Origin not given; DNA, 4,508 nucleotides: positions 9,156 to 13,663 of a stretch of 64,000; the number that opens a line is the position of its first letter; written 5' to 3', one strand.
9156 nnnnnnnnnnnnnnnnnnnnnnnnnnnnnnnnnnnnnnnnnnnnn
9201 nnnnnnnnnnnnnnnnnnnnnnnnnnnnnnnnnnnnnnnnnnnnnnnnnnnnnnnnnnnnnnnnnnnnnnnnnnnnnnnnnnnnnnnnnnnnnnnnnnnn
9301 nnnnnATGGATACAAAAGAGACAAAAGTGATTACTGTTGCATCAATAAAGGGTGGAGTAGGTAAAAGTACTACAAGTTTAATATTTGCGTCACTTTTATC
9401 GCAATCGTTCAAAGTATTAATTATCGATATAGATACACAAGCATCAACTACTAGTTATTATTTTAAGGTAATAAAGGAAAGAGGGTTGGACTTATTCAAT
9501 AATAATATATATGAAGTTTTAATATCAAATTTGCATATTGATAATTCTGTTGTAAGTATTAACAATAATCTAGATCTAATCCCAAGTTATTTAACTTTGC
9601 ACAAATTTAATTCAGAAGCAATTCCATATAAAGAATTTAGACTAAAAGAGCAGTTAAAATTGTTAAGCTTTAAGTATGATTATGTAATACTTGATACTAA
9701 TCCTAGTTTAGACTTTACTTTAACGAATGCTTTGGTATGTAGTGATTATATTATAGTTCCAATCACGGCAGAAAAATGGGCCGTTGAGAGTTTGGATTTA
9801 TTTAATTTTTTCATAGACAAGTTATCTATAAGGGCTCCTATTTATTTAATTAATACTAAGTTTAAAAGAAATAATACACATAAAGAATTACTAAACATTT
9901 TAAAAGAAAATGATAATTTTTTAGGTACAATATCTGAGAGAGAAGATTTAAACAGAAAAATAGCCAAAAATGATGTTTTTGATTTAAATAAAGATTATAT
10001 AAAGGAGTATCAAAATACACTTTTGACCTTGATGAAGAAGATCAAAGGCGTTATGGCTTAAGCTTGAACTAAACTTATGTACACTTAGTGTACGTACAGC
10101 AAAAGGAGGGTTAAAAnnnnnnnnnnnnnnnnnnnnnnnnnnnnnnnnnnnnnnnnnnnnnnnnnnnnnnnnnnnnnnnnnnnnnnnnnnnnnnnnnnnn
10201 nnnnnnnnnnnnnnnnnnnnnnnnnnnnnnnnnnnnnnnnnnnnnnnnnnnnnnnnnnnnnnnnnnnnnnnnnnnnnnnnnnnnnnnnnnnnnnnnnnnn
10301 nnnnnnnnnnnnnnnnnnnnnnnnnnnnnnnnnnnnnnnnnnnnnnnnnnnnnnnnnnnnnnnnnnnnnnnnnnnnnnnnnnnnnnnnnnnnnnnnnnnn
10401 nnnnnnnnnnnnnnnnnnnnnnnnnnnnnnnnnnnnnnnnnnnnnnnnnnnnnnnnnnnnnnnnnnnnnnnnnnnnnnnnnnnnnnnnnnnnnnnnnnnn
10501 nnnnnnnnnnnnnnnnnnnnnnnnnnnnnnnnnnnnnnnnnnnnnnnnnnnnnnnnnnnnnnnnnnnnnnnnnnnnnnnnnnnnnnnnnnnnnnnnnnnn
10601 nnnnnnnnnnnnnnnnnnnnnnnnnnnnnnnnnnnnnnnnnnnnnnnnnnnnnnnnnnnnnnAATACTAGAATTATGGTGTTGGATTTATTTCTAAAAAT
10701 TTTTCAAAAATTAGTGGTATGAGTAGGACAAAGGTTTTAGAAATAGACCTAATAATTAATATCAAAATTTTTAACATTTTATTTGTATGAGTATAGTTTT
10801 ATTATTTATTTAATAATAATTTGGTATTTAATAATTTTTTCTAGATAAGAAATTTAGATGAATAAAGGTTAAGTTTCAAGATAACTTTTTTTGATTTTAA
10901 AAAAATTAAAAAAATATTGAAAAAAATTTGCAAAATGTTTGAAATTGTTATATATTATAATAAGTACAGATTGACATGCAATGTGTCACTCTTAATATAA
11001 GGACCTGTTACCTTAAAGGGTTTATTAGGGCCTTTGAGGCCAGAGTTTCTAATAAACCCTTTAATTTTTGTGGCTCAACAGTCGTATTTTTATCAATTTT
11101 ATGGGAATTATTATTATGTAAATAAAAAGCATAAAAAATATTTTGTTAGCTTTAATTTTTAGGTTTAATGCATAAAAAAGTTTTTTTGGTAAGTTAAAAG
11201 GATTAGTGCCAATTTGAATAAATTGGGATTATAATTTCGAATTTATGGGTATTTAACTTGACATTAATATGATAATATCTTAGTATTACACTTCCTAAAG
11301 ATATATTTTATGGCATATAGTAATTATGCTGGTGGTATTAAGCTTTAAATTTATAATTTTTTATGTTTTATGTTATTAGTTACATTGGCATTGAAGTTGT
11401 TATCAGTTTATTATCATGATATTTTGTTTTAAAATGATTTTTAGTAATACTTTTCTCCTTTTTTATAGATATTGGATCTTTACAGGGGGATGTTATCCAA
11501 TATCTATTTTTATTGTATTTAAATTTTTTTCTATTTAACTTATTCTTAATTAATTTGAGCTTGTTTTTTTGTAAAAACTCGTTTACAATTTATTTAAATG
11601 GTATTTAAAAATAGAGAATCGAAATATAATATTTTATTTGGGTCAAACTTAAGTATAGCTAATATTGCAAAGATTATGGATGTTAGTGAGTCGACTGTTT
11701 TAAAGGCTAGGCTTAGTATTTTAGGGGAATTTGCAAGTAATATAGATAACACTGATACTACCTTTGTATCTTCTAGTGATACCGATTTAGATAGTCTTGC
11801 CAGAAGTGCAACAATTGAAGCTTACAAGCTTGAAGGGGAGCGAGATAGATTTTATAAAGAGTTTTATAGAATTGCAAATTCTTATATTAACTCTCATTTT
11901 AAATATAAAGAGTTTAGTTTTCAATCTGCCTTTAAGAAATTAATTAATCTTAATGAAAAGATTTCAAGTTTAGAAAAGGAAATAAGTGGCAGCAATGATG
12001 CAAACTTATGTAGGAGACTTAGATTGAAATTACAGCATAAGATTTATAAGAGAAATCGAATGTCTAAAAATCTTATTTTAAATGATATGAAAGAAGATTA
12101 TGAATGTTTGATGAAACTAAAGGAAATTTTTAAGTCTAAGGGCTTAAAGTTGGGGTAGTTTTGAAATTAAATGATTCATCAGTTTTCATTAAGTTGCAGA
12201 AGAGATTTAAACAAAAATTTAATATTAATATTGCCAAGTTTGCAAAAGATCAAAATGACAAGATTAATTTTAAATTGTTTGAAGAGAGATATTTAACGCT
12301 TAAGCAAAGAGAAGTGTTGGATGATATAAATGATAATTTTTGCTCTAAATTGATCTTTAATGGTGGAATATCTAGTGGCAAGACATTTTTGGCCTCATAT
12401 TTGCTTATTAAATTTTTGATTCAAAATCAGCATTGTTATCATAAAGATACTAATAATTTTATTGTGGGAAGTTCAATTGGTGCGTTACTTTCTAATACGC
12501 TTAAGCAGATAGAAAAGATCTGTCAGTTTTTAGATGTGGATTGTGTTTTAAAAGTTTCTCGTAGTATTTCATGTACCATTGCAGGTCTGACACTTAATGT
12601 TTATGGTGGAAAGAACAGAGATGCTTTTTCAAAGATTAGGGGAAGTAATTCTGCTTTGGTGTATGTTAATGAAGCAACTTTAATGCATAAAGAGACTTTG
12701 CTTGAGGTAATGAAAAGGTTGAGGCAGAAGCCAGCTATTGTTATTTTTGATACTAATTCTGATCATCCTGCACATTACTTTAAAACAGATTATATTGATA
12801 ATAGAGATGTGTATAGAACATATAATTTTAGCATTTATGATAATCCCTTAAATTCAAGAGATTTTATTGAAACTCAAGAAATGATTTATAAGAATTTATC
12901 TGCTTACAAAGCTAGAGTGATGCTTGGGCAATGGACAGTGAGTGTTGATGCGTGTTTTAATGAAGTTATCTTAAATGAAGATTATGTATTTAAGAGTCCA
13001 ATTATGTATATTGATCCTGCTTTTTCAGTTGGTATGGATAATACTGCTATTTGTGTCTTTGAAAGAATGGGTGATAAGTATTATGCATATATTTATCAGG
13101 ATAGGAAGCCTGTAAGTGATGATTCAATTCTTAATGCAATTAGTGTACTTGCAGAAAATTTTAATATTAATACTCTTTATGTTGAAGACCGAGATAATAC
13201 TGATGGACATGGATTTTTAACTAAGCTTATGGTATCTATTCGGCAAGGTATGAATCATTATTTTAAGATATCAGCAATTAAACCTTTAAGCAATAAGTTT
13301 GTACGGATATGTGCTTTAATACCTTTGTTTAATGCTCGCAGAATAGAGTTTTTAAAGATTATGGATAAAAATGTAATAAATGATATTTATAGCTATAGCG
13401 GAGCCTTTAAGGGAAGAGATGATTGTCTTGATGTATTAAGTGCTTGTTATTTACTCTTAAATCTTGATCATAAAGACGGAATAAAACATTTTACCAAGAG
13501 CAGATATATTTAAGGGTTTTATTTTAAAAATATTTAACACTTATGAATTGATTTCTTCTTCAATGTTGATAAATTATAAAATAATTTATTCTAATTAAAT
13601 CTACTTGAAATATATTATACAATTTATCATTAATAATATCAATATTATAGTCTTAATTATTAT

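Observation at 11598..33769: Prophage remnant split in two: terS-terL at 11.6-13.5 kb and a 16-gene late operon at 22.0-33.8 kb, with ~8.5 kb of surface-protein cargo inserted between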

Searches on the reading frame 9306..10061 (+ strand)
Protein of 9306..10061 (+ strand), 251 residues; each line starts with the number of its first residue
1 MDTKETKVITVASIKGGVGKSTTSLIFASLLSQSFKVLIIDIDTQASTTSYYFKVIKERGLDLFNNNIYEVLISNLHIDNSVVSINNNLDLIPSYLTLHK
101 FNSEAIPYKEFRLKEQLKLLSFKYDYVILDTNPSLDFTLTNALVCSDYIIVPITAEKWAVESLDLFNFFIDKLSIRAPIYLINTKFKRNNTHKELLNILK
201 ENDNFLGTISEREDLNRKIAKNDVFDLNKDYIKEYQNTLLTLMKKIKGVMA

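Call 8: search_protein_families(library=pfam, proteins=[window:9306-10061:+], max_evalue=0.01)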
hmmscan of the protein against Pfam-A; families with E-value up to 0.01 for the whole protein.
window:9306-10061:+ (251 aa): 7 families
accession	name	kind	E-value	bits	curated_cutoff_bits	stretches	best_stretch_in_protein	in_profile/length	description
PF13614.12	AAA_31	-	5.6e-38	131.1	27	1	6-173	1-167/177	AAA domain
PF01656.29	CbiA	-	2.6e-20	73.1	25.4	1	9-223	1-123/125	CobQ/CobB/MinD/ParA nucleotide binding domain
PF09140.17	MipZ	-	1.2e-08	35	20.7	1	8-153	2-129/262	ATPase MipZ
PF10609.15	ParA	-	2e-07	31.1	27.1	1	6-57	3-55/246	NUBPL iron-transfer P-loop NTPase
PF02374.21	ArsA_ATPase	-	0.00022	21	24.3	1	7-133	2-134/305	Anion-transporting ATPase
PF00142.24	Fer4_NifH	-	0.0042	17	25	1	15-57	8-51/271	4Fe-4S iron sulfur cluster binding proteins, NifH/frxC family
PF07015.17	VirC1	-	0.0053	16.6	24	0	7-44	2-40/231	VirC1 protein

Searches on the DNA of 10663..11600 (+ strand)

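Call 63: search_rna_families(source=window, start=10663, end=11600, threshold=evalue, max_evalue=1)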
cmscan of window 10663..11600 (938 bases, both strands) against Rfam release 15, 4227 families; matches with E-value up to 1: 0.
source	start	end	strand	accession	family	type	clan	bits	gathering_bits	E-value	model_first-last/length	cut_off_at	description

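Call 66: search_dna_similar(query=window:10920-11075:+, collection=plasmids, mode=distant, rows=spread, max_rows=40, max_evalue=0.001)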
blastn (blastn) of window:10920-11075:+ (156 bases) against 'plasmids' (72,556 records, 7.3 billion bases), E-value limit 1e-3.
Records with a match: 110; places in all: 110; records where one place covers at least 80% of the query: 110.
Best place of each record, by identity: >=99% 12; 95-99% 5; 90-95% 12; 80-90% 67; 60-80% 14.
By first word of the organism name: Borreliella 76; Borrelia 33; Candidatus 1.
By predicted mobility (MOB-suite, as given by PLSDB): non-mobilizable 110.
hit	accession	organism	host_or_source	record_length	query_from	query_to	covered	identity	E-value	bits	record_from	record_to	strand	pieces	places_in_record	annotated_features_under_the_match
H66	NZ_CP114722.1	Borrelia miyamotoi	Ixodes ricinus,Ixodes ricinus larvae ...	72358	1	156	100%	100.0%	8e-74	282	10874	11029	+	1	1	none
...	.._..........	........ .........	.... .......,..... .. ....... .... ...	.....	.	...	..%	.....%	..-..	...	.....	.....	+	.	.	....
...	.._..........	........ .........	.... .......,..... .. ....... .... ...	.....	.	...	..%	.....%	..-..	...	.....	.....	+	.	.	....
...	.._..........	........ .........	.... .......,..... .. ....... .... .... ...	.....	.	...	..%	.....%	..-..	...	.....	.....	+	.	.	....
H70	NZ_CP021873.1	Borrelia miyamotoi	Ixodes pacificus,Culture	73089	1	149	96%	99.3%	2e-67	261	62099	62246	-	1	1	none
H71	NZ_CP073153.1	Borrelia nietonii YOR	Homo sapiens,blood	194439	1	151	97%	96.0%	5e-63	246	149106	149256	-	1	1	none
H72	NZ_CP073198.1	Borrelia turicatae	Homo sapiens,blood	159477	1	152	97%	94.7%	8e-61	239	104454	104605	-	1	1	none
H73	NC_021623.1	Borrelia hermsii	-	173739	1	151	97%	95.4%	2e-61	242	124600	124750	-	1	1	none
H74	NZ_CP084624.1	Borrelia hermsii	Homo sapiens,blood,mountain cabin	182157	1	151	97%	95.4%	2e-61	242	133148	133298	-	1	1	none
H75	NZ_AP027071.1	Candidatus Borrelia fainii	Reticulinasus faini,culture ...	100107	1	152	97%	94.1%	3e-59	234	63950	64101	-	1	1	none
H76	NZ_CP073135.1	Borrelia anserina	domestic chicken,blood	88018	1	144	92%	93.1%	9e-54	215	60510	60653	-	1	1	none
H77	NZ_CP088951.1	Borrelia sp. RT1S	Varanus salvator,Bacterial ...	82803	9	149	90%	86.5%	1e-39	169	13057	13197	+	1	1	none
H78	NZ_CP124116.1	Borreliella americana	Bacterial isolate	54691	7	151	93%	81.2%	1e-27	129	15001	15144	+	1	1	none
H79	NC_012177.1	Borreliella valaisiana VS116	-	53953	7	151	93%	81.1%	2e-29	134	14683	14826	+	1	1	none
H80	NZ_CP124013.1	Borreliella valaisiana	Bacterial isolate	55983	7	151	93%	81.1%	2e-29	134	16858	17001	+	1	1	none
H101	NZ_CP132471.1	Borreliella lusitaniae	Bacterial isolate,Ixodes ricinus tick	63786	7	150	92%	79.9%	5e-26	124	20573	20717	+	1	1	none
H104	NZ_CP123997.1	Borreliella yangtzensis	Bacterial isolate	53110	7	151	93%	78.4%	7e-24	116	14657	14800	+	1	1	none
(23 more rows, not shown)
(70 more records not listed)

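Call 75: get_annotated_region(hit=H77, flank=300)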
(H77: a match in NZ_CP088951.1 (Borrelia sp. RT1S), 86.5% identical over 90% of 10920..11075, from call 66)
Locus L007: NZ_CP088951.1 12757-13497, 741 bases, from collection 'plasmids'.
description: Borrelia sp. RT1S plasmid lp83, complete sequence
organism: Borrelia sp. RT1S (NCBI taxid 2898580)
taxonomy: Bacteria; Spirochaetota; Spirochaetia; Spirochaetales; Borreliaceae; Borrelia; Borrelia sp. RT1S
host: -; source: Varanus salvator,Bacterial culture,Amblyomma varanense ex. Varanus salvator; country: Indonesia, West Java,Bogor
typing (MOB-suite, as given by PLSDB): non-mobilizable
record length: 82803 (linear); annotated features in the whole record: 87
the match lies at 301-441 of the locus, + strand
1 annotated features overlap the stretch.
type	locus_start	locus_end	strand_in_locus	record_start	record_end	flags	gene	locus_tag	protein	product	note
CDS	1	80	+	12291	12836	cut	-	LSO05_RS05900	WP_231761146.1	chromosome replication/partitioning protein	-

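Call 76: get_annotated_region(hit=H101, flank=300)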
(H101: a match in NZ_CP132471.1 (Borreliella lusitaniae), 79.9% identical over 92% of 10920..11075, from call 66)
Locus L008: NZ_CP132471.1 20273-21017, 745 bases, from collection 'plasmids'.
description: Borreliella lusitaniae strain PotiB3 plasmid lp54, complete sequence
organism: Borreliella lusitaniae (NCBI taxid 100177)
taxonomy: Bacteria; Spirochaetota; Spirochaetia; Spirochaetales; Borreliaceae; Borreliella; Borreliella lusitaniae
host: -; source: Bacterial isolate,Ixodes ricinus tick; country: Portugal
typing (MOB-suite, as given by PLSDB): non-mobilizable
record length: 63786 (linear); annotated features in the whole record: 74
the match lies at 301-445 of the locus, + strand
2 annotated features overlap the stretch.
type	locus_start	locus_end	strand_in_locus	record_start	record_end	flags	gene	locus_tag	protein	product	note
CDS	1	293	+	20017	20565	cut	-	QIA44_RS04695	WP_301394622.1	chromosome replication/partitioning protein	-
CDS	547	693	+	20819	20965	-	-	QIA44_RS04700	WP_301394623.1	hypothetical protein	-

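Call 77: get_annotated_region(hit=H104, flank=300)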
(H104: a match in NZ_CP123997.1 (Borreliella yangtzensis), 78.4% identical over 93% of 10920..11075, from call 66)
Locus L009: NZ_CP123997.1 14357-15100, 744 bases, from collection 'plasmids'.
description: Borreliella yangtzensis strain CW62 plasmid lp54, complete sequence
organism: Borreliella yangtzensis (NCBI taxid 683292)
taxonomy: Bacteria; Spirochaetota; Spirochaetia; Spirochaetales; Borreliaceae; Borreliella; Borreliella yangtzensis
host: -; source: Bacterial isolate; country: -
typing (MOB-suite, as given by PLSDB): non-mobilizable
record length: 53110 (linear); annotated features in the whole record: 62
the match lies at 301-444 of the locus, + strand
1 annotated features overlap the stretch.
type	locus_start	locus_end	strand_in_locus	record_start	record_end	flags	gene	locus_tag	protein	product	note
CDS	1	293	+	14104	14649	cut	-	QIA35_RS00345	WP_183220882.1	chromosome replication/partitioning protein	-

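Call 78: get_annotated_region(hit=H79, flank=300)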
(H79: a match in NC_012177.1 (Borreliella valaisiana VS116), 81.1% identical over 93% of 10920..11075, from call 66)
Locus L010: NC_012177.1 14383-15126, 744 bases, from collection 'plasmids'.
description: Borreliella valaisiana VS116 plasmid VS116_lp54, complete sequence
organism: Borreliella valaisiana VS116 (NCBI taxid 445987)
taxonomy: Bacteria; Spirochaetota; Spirochaetia; Spirochaetales; Borreliaceae; Borreliella; Borreliella valaisiana; Borreliella valaisiana VS116
host: -; source: -; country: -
typing (MOB-suite, as given by PLSDB): non-mobilizable
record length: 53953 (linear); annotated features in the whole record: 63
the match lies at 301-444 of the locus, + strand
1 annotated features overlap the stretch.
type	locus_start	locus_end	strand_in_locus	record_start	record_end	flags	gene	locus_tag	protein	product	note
CDS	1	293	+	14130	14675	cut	-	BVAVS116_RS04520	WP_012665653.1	chromosome replication/partitioning protein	-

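Call 79: get_annotated_region(hit=H73, flank=300)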
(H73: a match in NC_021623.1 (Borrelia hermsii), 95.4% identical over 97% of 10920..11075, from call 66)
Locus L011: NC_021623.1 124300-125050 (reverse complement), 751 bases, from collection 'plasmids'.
description: Borrelia hermsii plasmid lp174, complete sequence
organism: Borrelia hermsii (NCBI taxid 140)
taxonomy: Bacteria; Spirochaetota; Spirochaetia; Spirochaetales; Borreliaceae; Borrelia; Borrelia hermsii
host: -; source: -; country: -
typing (MOB-suite, as given by PLSDB): non-mobilizable
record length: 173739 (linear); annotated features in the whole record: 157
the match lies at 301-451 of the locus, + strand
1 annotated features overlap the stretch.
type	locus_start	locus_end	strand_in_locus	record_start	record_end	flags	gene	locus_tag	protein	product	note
CDS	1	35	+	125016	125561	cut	-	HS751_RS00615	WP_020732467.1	chromosome replication/partitioning protein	-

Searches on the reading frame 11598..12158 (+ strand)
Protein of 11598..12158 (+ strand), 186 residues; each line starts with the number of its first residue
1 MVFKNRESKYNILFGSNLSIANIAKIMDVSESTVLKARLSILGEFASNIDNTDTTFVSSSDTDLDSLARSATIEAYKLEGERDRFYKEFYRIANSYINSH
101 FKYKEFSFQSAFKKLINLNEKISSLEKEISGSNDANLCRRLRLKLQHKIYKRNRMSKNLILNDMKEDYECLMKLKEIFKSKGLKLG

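Call 4: search_protein_families(library=pfam, proteins=[window:11598-12158:+], max_evalue=0.01)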
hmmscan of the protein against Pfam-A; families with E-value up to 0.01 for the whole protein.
window:11598-12158:+ (186 aa): 0 families

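Call 10: search_protein_families(library=phrogs, proteins=[window:11598-12158:+], max_evalue=0.01)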
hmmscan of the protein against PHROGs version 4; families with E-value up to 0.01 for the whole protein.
window:11598-12158:+ (186 aa): 2 families
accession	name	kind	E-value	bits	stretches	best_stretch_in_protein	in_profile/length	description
phrog_4619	-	unknown function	0.00079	19.5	1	40-159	20-137/556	-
phrog_21066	-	unknown function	0.0017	19.3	1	57-153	27-126/228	-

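Call 97: search_protein_families(library=ncbifam, proteins=[window:11598-12158:+], max_evalue=0.01)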
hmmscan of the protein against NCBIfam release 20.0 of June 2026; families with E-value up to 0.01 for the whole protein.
window:11598-12158:+ (186 aa): 1 family
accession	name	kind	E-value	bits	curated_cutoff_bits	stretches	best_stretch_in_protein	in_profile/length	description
TIGR02952.1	Sig70_famx2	equivalog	0.00027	20.9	206.45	0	72-147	52-129/170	ECF subfamily RNA polymerase sigma factor, BldN family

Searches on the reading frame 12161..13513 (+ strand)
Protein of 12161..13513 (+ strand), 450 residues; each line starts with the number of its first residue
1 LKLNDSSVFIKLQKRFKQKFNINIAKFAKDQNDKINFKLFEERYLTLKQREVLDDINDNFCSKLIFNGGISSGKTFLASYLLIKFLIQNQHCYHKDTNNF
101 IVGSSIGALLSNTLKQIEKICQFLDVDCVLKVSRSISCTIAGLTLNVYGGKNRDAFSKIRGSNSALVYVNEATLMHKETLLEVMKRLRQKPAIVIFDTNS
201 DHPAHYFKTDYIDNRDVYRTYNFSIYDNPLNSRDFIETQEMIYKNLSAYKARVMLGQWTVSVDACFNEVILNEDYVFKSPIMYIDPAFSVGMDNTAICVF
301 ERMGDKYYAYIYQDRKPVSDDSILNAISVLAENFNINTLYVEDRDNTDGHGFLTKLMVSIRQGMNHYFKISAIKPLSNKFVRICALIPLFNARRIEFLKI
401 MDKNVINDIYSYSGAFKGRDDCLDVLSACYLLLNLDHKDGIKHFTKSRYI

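Call 4: search_protein_families(library=pfam, proteins=[window:12161-13513:+], max_evalue=0.01)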
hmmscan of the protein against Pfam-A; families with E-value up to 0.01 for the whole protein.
window:12161-13513:+ (450 aa): 3 families
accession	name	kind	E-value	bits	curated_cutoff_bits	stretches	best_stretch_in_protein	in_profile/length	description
PF03237.21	Terminase_6N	-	2.6e-29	102.9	22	1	65-268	1-210/215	Terminase large subunit, T4likevirus-type, N-terminal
PF17289.8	Terminase_6C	-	7e-19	68.8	22.6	1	282-431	1-153/155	Terminase RNaseH-like domain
PF22530.2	Terminase-T7_RNaseH-like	-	8.1e-08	32.9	27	1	284-394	1-107/108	Terminase Bacteriophage T7, Ribonuclease H-like domain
